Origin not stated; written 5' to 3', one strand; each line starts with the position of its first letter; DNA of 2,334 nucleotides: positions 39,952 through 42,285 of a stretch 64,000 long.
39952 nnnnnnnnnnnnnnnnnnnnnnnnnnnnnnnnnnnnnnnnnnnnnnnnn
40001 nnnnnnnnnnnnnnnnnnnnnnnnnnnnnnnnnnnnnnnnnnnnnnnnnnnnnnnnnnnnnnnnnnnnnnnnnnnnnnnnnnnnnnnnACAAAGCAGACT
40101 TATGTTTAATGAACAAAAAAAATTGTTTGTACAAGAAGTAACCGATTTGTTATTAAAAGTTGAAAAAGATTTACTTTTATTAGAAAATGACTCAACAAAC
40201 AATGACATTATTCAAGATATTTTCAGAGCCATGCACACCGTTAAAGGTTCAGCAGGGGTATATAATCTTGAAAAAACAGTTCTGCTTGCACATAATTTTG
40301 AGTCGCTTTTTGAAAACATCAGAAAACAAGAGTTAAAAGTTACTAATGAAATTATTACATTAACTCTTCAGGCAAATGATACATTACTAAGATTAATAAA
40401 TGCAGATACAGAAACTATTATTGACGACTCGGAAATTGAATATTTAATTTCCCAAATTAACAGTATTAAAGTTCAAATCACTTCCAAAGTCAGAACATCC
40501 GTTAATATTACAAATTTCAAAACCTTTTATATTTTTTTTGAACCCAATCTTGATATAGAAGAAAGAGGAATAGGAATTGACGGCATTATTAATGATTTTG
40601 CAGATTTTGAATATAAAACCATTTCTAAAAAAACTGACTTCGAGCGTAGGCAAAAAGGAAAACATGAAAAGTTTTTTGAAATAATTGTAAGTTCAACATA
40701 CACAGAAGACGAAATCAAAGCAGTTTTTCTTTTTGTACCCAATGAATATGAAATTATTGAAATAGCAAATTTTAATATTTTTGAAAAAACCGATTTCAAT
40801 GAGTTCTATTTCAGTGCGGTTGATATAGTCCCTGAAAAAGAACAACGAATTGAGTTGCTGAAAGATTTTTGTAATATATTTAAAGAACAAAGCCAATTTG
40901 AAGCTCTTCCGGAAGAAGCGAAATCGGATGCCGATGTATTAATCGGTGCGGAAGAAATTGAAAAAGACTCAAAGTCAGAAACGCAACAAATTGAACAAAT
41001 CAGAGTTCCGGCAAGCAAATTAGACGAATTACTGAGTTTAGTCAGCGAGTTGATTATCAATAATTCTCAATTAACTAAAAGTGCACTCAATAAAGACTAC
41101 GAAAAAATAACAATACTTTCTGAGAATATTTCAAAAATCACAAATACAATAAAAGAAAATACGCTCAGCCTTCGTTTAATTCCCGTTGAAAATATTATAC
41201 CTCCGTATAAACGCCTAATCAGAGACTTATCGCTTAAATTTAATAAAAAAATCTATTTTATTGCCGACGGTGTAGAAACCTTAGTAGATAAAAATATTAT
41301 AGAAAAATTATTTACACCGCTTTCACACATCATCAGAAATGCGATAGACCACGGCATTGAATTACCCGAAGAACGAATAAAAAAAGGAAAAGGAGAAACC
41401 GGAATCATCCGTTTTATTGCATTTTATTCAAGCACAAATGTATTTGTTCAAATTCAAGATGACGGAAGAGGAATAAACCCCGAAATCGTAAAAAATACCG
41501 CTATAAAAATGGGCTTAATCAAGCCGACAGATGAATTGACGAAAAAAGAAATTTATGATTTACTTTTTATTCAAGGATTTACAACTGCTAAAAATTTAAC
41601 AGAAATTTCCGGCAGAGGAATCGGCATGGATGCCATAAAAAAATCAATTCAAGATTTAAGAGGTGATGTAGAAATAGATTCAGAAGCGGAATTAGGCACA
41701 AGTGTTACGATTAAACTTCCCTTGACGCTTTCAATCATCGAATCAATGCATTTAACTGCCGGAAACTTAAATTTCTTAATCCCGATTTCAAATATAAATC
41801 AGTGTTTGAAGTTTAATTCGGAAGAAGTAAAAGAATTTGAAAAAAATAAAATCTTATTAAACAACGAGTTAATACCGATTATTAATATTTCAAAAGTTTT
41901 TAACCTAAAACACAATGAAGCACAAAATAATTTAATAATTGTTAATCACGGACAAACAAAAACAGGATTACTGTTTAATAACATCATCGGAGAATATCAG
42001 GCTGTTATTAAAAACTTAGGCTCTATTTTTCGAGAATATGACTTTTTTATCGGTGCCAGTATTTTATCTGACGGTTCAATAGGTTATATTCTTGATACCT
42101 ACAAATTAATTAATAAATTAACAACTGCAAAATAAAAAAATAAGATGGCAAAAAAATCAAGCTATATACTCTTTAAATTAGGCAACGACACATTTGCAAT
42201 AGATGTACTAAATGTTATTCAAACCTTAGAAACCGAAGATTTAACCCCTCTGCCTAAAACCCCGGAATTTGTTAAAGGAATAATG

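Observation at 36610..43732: Complete MCP-CheR-REC-CheA-CheW-CheB chemosensory operon in an apparently non-flagellar Bacteroidota context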

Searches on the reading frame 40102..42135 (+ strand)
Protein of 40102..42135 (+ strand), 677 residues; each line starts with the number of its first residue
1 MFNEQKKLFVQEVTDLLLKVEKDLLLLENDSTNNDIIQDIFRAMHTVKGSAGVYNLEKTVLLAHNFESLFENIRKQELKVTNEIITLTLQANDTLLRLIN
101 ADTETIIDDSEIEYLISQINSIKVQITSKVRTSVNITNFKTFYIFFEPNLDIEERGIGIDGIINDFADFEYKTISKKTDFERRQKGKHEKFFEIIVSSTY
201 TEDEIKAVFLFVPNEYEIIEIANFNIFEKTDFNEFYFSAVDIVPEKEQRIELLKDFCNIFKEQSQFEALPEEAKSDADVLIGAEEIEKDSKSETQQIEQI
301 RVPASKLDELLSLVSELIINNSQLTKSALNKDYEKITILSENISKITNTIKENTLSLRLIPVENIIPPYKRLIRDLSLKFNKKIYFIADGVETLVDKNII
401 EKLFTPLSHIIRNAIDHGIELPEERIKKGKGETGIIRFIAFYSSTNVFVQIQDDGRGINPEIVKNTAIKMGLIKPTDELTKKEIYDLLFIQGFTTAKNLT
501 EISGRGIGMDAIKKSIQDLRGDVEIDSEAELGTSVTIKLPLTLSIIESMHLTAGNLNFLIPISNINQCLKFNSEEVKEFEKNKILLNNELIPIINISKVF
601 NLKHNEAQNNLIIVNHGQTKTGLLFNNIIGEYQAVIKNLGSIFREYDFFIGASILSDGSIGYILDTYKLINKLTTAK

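Call 3: search_protein_families(library=pfam, proteins=[window:40102-42135:+])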
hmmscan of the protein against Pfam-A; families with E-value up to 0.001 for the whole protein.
window:40102-42135:+ (677 aa): 4 families
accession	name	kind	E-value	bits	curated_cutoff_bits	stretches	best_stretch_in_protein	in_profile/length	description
PF01584.24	CheW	-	3.5e-16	59.5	23.5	1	551-672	5-136/138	CheW-like domain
PF02518.31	HATPase_c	-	3.9e-14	53.5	26.4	1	406-542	5-110/111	Histidine kinase-, DNA gyrase B-, and HSP90-like ATPase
PF01627.28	Hpt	-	4.3e-11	43.3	24.6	1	8-90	5-73/84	Hpt domain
PF02895.20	H-kinase_dim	-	8e-08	33.1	23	1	299-353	3-57/68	Signal transducing histidine kinase, homodimeric domain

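Call 5: search_protein_families(library=ncbifam, proteins=[window:40102-42135:+])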
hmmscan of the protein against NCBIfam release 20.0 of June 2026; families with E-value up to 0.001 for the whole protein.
window:40102-42135:+ (677 aa): 7 families
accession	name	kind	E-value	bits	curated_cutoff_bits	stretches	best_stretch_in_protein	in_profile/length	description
NF041336.1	CheA_Halo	equivalog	7e-103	345.5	950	1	4-667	3-664/666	chemotaxis protein CheA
NF007835.0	PRK10547.1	equivalog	3.1e-97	326.8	793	1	8-669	9-656/670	chemotaxis protein CheA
NF008298.1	PRK11086.1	subfamily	1.5e-07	30.3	520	1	483-541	472-525/529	DcuS/MalK family sensor histidine kinase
NF011874.0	PRK15347.1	equivalog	6.7e-05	21.1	852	0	500-590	573-658/921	two component system sensor kinase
NF007004.0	PRK09467.1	equivalog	0.0005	19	415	0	490-542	385-437/440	two-component system sensor histidine kinase EnvZ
TIGR02916.1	PEP_his_kin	equivalog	0.00073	18.2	300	0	491-540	634-679/679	XrtA/PEP-CTERM system histidine kinase PrsK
NF010411.0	PRK13837.1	equivalog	0.00082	17.5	647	0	493-543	632-677/828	two-component system VirA-like sensor kinase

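Call 7: find_homologous_proteins(query=window:40102-42135:+, max_evalue=1e-30)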
Query window:40102-42135:+ (677 aa): 2762 proteins with E <= 1e-30 among 8000 candidates; the best 120 are listed.
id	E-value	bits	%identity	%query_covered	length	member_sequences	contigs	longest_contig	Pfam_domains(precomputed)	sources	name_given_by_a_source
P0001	0.0e+0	1437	100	100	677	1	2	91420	PF02895.21,PF01584.25,PF02518.32,PF01627.29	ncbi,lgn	-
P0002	0.0e+0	1435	100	100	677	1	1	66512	PF02895.21,PF01584.25,PF02518.32,PF01627.29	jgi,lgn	-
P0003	0.0e+0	1434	100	100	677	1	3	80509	PF02895.21,PF01584.25,PF02518.32,PF01627.29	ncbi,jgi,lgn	jgi:two-component system chemotaxis sensor kinase CheA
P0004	0.0e+0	1434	100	100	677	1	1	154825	PF02895.21,PF01584.25,PF02518.32,PF01627.29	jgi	-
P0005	0.0e+0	1432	100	100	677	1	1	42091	PF02895.21,PF01584.25,PF02518.32,PF01627.29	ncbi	-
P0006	0.0e+0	1431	99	100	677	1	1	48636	PF02895.21,PF01584.25,PF02518.32,PF01627.29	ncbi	-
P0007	0.0e+0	1036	73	100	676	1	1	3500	PF02895.21,PF01584.25,PF02518.32,PF01627.29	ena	-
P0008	4.9e-297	1005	69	100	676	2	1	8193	PF02895.21,PF01584.25,PF02518.32,PF01627.29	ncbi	-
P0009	1.4e-294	997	70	99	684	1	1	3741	PF02895.21,PF01584.25,PF02518.32,PF01627.29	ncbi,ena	-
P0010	6.0e-277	938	66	99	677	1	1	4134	PF02895.21,PF01584.25,PF02518.32,PF01627.29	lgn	-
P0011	2.1e-276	937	66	100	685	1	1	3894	PF02895.21,PF01584.25,PF02518.32,PF01627.29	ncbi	-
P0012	5.0e-243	826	58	100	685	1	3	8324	PF02895.21,PF01584.25,PF02518.32,PF01627.29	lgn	-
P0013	5.0e-237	807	57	100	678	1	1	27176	PF02895.21,PF01584.25,PF02518.32,PF01627.29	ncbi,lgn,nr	ncbi:MAG: chemotaxis protein CheA [Bacteroidales bacterium]|nr:chemotaxis protein CheA [Bacteroidale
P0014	3.8e-233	794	57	99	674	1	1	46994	PF02895.21,PF01584.25,PF02518.32,PF01627.29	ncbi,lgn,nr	ncbi:MAG: chemotaxis protein CheA [Bacteroidales bacterium]|nr:chemotaxis protein CheA [Bacteroidale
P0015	2.2e-232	791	56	100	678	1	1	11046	PF02895.21,PF01584.25,PF02518.32,PF01627.29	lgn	-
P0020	9.8e-220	749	54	99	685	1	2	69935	PF02895.21,PF01584.25,PF02518.32,PF01627.29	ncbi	-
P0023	1.3e-215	736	54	99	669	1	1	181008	PF02895.21,PF01584.25,PF02518.32,PF01627.29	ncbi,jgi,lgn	jgi:two-component system chemotaxis sensor kinase CheA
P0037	4.9e-160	552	44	99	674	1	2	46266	PF02895.21,PF01584.25,PF02518.32,PF01627.29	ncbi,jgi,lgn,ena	-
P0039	7.9e-150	519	40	99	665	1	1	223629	PF01584.25,PF02518.32,PF01627.29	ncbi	-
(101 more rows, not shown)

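Call 9: find_encoding_contigs(protein=P0001, flank=2000, max_places=6)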
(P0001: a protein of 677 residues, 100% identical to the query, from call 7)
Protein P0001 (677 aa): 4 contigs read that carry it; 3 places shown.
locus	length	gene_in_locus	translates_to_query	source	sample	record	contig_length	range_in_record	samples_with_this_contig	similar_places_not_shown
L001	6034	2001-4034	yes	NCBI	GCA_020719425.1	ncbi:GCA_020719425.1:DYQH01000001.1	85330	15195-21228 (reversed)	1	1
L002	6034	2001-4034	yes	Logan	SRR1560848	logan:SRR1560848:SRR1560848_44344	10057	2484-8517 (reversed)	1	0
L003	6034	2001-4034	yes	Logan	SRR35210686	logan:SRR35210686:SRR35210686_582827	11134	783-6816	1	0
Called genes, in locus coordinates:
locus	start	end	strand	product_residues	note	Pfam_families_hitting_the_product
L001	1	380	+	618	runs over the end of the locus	PF14827:dCache_3, PF00672:HAMP (weak), PF00015:MCPsignal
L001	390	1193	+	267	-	PF03705:CheR_N, PF01739:CheR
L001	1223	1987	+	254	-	PF00072:Response_reg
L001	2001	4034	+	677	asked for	PF01627:Hpt, PF02895:H-kinase_dim (weak), PF02518:HATPase_c, PF01584:CheW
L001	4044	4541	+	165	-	PF01584:CheW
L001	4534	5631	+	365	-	PF00072:Response_reg, PF01339:CheB_methylest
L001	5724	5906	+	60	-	-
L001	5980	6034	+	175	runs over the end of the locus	PF25589:DUF7935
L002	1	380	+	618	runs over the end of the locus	PF14827:dCache_3, PF00672:HAMP (weak), PF00015:MCPsignal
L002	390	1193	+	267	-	PF03705:CheR_N, PF01739:CheR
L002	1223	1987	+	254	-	PF00072:Response_reg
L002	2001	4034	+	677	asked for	PF01627:Hpt, PF02895:H-kinase_dim (weak), PF02518:HATPase_c, PF01584:CheW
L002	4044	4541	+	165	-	PF01584:CheW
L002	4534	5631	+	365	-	PF00072:Response_reg, PF01339:CheB_methylest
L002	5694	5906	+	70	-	-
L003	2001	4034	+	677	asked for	PF01627:Hpt, PF02895:H-kinase_dim (weak), PF02518:HATPase_c, PF01584:CheW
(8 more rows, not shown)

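Call 10: list_cluster_members(proteins=[P0001, P0003, P0005, P0008, P0013, P0020, P0023, P0037, P0039])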
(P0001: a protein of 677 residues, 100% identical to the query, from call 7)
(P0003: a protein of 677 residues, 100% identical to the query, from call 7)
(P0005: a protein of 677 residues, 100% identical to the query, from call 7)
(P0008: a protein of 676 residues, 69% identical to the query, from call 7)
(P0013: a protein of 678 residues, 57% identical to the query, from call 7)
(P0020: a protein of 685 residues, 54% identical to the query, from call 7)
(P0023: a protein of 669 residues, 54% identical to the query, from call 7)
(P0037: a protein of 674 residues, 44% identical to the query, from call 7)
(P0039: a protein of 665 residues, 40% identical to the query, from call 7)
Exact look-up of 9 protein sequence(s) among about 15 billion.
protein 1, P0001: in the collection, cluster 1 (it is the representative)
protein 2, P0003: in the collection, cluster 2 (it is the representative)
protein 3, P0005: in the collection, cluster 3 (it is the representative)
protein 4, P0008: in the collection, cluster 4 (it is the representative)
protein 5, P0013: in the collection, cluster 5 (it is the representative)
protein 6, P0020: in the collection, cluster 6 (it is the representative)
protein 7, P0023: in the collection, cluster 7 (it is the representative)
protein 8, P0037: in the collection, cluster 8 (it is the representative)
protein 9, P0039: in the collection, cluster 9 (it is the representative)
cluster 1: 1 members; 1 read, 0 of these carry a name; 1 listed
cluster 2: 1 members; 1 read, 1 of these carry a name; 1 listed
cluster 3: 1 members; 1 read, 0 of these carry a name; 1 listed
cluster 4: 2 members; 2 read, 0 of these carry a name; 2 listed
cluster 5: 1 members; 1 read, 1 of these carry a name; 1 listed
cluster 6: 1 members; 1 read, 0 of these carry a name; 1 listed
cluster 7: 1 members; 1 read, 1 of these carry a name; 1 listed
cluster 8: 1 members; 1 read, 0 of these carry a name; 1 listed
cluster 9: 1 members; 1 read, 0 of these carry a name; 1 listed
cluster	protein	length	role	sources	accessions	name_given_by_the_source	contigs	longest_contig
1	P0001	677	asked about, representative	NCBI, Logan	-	-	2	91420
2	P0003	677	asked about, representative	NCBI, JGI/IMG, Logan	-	two-component system chemotaxis sensor kinase CheA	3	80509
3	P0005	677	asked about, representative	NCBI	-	-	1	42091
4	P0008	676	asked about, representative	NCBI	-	-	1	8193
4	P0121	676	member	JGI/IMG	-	-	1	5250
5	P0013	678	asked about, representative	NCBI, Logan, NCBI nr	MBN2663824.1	MAG: chemotaxis protein CheA [Bacteroidales bacterium] | chemotaxis protein CheA [Bacteroidales bacterium]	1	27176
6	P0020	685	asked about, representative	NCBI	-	-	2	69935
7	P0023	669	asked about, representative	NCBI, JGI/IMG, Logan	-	two-component system chemotaxis sensor kinase CheA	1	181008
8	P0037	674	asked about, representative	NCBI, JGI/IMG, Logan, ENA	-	-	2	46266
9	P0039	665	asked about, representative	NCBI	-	-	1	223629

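Call 12: find_related_loci(query=A1, collection=genome_contigs, flank=10000)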
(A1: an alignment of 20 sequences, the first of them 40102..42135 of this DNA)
Query A1 (677 aa) in genome_contigs; peptide patterns used: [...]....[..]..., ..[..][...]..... (x = any residue, [..] = any of these).
600 stretches matched a pattern (row limit reached: there are more); 599 encode a relative of the query (tblastn E <= 1e-3); the best 80 are kept; 80 distinct loci.
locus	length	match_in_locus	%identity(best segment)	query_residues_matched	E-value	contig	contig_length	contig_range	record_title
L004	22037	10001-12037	34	1-674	1e-116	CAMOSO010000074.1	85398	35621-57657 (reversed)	MAG: uncultured Bacteroidales bacterium isolate SRR873609_bin.80_metaWRAP_v1.3_MAG genome assembly, contig: ERZ1756109_4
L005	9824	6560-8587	33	1-671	5e-111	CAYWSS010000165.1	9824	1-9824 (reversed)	MAG TPA_asm: uncultured Caldilineaceae bacterium isolate binchicken_co275_173 genome assembly, contig: NODE_11092_length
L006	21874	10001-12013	32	1-676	6e-110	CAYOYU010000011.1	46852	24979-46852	MAG TPA_asm: uncultured Syntrophorhabdaceae bacterium isolate binchicken_co232_11 genome assembly, contig: NODE_1201_len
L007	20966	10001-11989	33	6-670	1e-107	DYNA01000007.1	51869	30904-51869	MAG TPA_asm: Paludibacter propionicigenes isolate SulCav_FS08_3_2_32_58 SulCav_FS08_3_149_length_51869_cov_34_064751, wh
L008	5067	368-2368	34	1-674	1e-107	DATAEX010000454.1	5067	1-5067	MAG TPA_asm: Bacteroidales bacterium isolate SMAG_U6788 k141_2007670, whole genome shotgun sequence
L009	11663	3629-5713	30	1-673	3e-105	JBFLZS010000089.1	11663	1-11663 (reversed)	MAG: Nitrospirota bacterium isolate MAG117 MAG117_89, whole genome shotgun sequence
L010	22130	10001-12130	29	2-675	2e-103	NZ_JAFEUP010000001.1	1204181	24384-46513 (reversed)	Zestomonas insulae strain UL073 contig1, whole genome shotgun sequence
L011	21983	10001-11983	29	2-670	3e-102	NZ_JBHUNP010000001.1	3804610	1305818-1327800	Devosia albogilva strain CCM 7427 tig00000001, whole genome shotgun sequence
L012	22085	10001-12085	28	6-669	7e-100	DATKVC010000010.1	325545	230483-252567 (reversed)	MAG TPA_asm: Rectinemataceae bacterium isolate SMAG_U14123 k141_3142801, whole genome shotgun sequence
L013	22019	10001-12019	29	27-677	1e-98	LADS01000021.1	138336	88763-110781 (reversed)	MAG: Desulfobulbaceae bacterium BRH_c16a BRHa_1006570, whole genome shotgun sequence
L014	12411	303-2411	39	6-676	5e-98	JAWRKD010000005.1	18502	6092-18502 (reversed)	MAG: Desulfovibrionaceae bacterium isolate ADS12 c_000000008034, whole genome shotgun sequence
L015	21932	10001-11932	29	8-670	7e-97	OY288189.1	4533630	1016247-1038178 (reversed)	MAG: uncultured Allorhizobium sp. isolate 430962d4-feab-4201-8fa0-5cd1beb7eb8a genome assembly, chromosome: 1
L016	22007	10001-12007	35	9-674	1e-121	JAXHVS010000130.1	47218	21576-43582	MAG: Bacteroidota bacterium isolate MAG83_tar_biofilm MAG83_130, whole genome shotgun sequence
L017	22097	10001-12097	28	9-676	2e-95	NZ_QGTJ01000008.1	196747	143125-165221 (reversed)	Plasticicumulans acidivorans strain DSM 23606 Ga0215699_108, whole genome shotgun sequence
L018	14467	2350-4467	28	8-671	4e-94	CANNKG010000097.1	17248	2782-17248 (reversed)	MAG: Methylococcaceae bacterium isolate ZH-Oct18-51 genome assembly, contig: ZH-Oct18-C2669, whole genome shotgun sequen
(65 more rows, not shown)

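Call 25: find_encoding_contigs(protein=P0023, flank=10000, max_places=2)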
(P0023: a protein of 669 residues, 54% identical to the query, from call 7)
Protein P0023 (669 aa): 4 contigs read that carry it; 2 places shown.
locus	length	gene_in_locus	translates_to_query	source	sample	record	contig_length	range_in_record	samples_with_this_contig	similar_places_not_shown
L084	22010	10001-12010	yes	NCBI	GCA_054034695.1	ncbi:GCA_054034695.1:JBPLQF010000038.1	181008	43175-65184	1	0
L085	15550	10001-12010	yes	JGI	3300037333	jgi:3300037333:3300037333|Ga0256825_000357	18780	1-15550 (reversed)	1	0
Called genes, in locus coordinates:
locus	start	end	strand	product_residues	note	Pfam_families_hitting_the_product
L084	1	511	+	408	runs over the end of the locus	PF00079:Serpin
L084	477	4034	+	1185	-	PF07494:Reg_prop (faint), PF07228:SpoIIE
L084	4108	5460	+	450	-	PF00015:MCPsignal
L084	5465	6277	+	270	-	PF03705:CheR_N, PF13649:Methyltransf_25 (faint), PF01739:CheR, PF08242:Methyltransf_12 (weak), PF13847:Methyltransf_31 (faint)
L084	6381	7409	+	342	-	PF00015:MCPsignal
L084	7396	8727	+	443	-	PF00015:MCPsignal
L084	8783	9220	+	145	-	PF03975:CheD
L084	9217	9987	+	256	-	PF00072:Response_reg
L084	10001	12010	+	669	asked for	PF01627:Hpt, PF02895:H-kinase_dim, PF02518:HATPase_c, PF01584:CheW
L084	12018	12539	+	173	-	PF01584:CheW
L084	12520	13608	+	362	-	PF00072:Response_reg, PF01339:CheB_methylest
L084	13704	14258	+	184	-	-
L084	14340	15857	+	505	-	PF01344:Kelch_1 (faint), PF13964:Beta-prop_Calicin (faint), PF24996:NANM (weak), PF13854:Kelch_HCF (faint), PF24681:Kelch_KLHDC2_KLHL20_DRC7 (weak), PF13415:Beta-prop_FBX42 (weak), PF24681:Kelch_KLHDC2_KLHL20_DRC7, PF24981:Beta-prop_ATRN-LZTR1 (weak), +1 more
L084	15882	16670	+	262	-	-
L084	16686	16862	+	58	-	-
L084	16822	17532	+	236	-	-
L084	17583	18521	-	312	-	PF00056:Ldh_1_N, PF03721:UDPG_MGDP_dh_N (weak), PF02866:Ldh_1_C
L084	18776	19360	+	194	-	PF01171:ATP_bind_3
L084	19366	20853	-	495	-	PF00989:PAS, PF13188:PAS_8 (weak), PF13426:PAS_9, PF00512:HisKA, PF02518:HATPase_c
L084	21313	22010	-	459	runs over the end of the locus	PF01212:Beta_elim_lyase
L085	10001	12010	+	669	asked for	PF01627:Hpt, PF02895:H-kinase_dim, PF02518:HATPase_c, PF01584:CheW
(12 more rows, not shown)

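Call 26: find_encoding_contigs(protein=P0039, flank=10000, max_places=2)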
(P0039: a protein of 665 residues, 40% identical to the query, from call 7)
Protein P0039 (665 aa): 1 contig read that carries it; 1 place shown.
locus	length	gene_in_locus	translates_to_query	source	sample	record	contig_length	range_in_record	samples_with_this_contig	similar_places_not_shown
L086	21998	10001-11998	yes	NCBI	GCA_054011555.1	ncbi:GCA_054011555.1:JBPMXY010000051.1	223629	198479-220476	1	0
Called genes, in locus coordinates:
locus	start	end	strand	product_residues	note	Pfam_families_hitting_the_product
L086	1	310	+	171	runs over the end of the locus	PF00333:Ribosomal_S5, PF03719:Ribosomal_S5_C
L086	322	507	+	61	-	PF00327:Ribosomal_L30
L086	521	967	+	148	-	PF00828:Ribosomal_L27A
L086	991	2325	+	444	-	PF00344:SecY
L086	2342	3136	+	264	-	PF00557:Peptidase_M24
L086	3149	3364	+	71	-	PF01176:eIF-1a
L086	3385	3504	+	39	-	PF00444:Ribosomal_L36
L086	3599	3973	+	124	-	PF00416:Ribosomal_S13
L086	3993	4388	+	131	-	PF00411:Ribosomal_S11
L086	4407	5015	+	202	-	PF00163:Ribosomal_S4, PF01479:S4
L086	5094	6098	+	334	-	PF01193:RNA_pol_L, PF13656:RNA_pol_L_2 (faint), PF01000:RNA_pol_A_bac, PF03118:RNA_pol_A_CTD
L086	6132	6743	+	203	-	PF01196:Ribosomal_L17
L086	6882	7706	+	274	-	PF03705:CheR_N, PF01739:CheR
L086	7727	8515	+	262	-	PF00072:Response_reg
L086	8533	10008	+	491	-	PF00015:MCPsignal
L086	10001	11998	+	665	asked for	PF01627:Hpt, PF02518:HATPase_c, PF01584:CheW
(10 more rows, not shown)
